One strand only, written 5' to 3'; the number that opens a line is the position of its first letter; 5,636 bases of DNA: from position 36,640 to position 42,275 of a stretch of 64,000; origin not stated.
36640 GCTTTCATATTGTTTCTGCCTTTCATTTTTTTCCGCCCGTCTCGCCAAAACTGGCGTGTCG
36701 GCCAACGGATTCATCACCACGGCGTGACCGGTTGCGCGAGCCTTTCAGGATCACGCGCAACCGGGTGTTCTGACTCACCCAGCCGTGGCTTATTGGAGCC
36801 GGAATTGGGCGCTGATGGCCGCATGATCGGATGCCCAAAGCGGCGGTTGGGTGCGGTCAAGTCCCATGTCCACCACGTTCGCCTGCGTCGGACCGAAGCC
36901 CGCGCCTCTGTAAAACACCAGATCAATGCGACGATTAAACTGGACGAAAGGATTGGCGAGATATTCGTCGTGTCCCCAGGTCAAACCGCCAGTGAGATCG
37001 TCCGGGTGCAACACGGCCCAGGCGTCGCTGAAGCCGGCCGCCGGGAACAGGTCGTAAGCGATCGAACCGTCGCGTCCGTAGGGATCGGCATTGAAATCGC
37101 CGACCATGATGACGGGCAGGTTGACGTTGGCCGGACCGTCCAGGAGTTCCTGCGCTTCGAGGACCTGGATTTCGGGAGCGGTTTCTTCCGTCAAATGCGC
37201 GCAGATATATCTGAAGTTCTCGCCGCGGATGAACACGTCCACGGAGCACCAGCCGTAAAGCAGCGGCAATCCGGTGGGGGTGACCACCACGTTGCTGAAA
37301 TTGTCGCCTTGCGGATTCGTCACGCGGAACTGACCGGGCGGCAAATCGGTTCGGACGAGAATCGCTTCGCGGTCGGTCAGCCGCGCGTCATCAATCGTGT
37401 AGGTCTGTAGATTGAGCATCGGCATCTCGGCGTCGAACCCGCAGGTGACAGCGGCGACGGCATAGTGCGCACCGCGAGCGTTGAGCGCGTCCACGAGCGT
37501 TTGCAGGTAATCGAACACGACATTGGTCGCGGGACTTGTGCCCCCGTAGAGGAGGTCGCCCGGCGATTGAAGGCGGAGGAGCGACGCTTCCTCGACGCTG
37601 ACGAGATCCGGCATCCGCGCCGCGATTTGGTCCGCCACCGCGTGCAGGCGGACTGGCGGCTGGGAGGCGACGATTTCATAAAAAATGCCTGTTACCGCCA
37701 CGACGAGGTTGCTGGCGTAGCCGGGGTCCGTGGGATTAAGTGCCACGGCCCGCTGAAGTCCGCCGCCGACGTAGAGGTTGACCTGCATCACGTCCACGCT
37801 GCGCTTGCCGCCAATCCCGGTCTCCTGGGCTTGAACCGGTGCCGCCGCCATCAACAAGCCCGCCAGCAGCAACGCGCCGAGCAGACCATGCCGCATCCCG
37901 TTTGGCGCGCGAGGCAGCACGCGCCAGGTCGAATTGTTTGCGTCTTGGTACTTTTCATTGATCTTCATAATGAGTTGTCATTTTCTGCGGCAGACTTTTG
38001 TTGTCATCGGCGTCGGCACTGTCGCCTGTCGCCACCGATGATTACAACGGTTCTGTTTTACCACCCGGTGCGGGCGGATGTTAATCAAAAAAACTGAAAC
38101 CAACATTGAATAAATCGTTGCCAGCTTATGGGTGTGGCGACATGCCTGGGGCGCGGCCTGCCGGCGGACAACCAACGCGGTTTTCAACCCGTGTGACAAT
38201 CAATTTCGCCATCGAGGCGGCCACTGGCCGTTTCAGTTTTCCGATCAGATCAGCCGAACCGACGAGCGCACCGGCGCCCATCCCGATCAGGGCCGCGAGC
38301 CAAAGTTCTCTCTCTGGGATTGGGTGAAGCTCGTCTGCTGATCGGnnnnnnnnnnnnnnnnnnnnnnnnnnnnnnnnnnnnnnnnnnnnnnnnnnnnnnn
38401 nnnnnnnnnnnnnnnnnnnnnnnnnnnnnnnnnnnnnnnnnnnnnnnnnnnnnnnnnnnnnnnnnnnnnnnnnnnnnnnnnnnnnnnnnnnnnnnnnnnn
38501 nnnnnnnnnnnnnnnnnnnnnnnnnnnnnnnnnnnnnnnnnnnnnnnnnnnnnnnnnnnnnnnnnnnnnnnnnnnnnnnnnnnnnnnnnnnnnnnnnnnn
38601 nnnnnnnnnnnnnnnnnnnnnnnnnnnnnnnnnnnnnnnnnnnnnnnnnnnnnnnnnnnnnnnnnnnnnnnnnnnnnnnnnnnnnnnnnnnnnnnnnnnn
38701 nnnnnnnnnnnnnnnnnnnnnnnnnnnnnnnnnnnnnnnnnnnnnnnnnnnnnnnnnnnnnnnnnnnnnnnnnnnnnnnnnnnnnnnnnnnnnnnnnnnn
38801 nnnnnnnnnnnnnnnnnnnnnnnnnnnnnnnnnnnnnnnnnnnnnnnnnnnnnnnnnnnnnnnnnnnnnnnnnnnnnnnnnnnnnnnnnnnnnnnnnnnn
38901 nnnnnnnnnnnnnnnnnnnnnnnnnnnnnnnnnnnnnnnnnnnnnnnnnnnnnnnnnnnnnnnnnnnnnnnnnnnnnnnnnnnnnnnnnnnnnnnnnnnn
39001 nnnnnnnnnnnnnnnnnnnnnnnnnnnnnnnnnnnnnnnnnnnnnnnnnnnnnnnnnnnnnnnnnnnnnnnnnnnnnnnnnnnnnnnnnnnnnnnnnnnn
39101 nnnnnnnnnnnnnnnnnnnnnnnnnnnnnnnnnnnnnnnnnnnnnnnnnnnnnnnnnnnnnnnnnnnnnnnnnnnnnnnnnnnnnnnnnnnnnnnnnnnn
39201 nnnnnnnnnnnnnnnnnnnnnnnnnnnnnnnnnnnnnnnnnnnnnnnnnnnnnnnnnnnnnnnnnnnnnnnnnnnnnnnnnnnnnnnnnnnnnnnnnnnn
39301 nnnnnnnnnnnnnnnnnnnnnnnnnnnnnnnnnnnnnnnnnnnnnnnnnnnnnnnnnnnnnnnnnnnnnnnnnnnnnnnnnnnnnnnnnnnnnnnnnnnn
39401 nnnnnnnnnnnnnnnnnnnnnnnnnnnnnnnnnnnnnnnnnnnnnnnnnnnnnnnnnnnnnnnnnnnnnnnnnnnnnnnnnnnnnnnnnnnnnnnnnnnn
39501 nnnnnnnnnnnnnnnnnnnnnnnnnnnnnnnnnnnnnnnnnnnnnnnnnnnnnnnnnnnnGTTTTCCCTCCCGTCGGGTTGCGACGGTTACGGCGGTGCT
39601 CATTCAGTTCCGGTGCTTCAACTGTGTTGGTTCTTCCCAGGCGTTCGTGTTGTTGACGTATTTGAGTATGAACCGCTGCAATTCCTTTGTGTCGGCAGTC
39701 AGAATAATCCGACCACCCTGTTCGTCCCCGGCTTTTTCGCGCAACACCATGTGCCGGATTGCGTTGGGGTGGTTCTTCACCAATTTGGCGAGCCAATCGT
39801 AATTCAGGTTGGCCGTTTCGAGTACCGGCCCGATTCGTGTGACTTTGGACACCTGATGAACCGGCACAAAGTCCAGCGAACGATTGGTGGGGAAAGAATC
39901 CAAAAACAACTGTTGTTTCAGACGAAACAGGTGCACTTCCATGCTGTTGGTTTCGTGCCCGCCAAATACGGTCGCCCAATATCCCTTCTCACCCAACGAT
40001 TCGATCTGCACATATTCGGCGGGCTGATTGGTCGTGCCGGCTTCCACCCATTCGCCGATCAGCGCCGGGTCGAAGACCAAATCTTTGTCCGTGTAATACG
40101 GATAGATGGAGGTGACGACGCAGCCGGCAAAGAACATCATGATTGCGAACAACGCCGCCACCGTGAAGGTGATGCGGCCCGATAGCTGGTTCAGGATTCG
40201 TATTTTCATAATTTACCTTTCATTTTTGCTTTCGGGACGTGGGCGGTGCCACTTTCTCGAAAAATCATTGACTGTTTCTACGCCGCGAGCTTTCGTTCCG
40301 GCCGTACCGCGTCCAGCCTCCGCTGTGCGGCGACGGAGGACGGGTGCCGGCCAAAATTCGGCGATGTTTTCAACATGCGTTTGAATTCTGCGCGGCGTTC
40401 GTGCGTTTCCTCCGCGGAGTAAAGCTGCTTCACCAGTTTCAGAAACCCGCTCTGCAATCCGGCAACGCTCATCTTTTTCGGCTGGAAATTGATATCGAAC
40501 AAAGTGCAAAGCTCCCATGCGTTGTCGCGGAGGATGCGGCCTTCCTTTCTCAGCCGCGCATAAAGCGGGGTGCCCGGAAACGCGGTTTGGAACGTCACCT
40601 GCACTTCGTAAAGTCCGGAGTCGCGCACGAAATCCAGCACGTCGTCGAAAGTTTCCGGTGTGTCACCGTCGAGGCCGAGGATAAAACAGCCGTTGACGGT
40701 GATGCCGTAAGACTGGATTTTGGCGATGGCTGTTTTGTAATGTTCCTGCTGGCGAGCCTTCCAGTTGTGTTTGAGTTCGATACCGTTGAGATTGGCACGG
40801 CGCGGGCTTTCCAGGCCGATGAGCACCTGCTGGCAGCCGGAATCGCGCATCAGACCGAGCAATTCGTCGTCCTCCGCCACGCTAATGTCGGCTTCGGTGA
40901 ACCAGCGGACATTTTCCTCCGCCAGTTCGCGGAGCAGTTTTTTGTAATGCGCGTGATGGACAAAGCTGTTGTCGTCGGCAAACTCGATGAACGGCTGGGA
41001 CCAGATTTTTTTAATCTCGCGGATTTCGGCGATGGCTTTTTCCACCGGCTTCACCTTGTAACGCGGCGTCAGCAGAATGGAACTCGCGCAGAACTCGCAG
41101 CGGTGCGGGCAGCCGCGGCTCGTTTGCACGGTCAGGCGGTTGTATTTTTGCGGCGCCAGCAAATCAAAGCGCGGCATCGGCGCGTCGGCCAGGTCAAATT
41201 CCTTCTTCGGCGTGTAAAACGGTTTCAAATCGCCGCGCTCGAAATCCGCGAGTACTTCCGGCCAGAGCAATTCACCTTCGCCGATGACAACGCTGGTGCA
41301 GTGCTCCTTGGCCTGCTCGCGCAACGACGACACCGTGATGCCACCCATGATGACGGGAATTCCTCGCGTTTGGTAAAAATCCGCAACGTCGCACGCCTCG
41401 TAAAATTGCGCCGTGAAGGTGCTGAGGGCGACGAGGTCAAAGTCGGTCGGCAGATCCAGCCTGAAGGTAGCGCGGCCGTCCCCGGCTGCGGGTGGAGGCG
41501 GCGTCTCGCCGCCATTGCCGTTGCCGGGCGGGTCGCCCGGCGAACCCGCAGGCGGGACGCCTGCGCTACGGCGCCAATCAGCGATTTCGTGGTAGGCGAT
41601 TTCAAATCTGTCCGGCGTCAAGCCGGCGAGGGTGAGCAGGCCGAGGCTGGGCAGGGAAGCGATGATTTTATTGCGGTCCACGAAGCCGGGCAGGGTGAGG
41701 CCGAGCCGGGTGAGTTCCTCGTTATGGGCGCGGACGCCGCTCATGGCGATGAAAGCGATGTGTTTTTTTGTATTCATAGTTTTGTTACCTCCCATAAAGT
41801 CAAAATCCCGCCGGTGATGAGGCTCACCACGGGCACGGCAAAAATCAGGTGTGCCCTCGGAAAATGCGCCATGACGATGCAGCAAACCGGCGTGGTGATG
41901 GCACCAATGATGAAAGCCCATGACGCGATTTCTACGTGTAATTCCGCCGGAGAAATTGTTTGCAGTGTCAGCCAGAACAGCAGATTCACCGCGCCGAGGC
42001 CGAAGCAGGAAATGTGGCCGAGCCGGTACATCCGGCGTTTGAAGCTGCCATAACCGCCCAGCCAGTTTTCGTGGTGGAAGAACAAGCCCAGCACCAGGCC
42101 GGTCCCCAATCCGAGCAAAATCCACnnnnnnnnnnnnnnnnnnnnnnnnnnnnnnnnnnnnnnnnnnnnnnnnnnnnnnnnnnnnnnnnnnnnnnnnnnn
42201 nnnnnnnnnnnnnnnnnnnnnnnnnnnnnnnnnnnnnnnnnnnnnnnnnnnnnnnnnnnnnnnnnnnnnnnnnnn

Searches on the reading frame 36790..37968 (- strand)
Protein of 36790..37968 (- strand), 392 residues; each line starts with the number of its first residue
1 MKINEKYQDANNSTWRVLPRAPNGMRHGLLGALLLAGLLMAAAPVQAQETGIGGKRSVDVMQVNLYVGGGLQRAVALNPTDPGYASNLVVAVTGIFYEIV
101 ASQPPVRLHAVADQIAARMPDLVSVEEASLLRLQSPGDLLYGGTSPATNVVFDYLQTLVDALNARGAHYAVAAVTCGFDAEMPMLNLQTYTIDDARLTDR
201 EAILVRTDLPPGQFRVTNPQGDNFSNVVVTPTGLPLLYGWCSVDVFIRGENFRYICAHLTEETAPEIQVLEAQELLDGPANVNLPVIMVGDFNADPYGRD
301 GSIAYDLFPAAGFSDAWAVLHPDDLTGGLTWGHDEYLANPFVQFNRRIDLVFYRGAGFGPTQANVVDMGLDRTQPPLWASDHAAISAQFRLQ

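Call 54: search_protein_families(library=pfam, max_evalue=0.001, proteins=[window:36790-37968:-])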
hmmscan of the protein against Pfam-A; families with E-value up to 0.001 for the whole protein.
window:36790-37968:- (392 aa): 1 family
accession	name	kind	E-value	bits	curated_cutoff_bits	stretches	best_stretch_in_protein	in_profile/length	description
PF03372.29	Exo_endo_phos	-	1.7e-12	48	24.5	1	104-382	15-225/225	Endonuclease/Exonuclease/phosphatase family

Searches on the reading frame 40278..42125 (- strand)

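Call 9: search_protein_families(library=pfam, proteins=[window:40278-42125:-])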
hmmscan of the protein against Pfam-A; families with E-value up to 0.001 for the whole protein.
window:40278-42125:- (615 aa): 3 families
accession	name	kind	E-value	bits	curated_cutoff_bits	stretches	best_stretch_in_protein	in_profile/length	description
PF04055.27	Radical_SAM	-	1e-17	65.3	29.5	1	334-500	2-166/166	Radical SAM superfamily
PF13282.11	DUF4070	-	2.5e-09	37.8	22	1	519-591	1-71/144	Domain of unknown function (DUF4070)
PF02310.24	B12-binding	-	1.2e-05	25.6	32.1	1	228-290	51-119/121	B12 binding domain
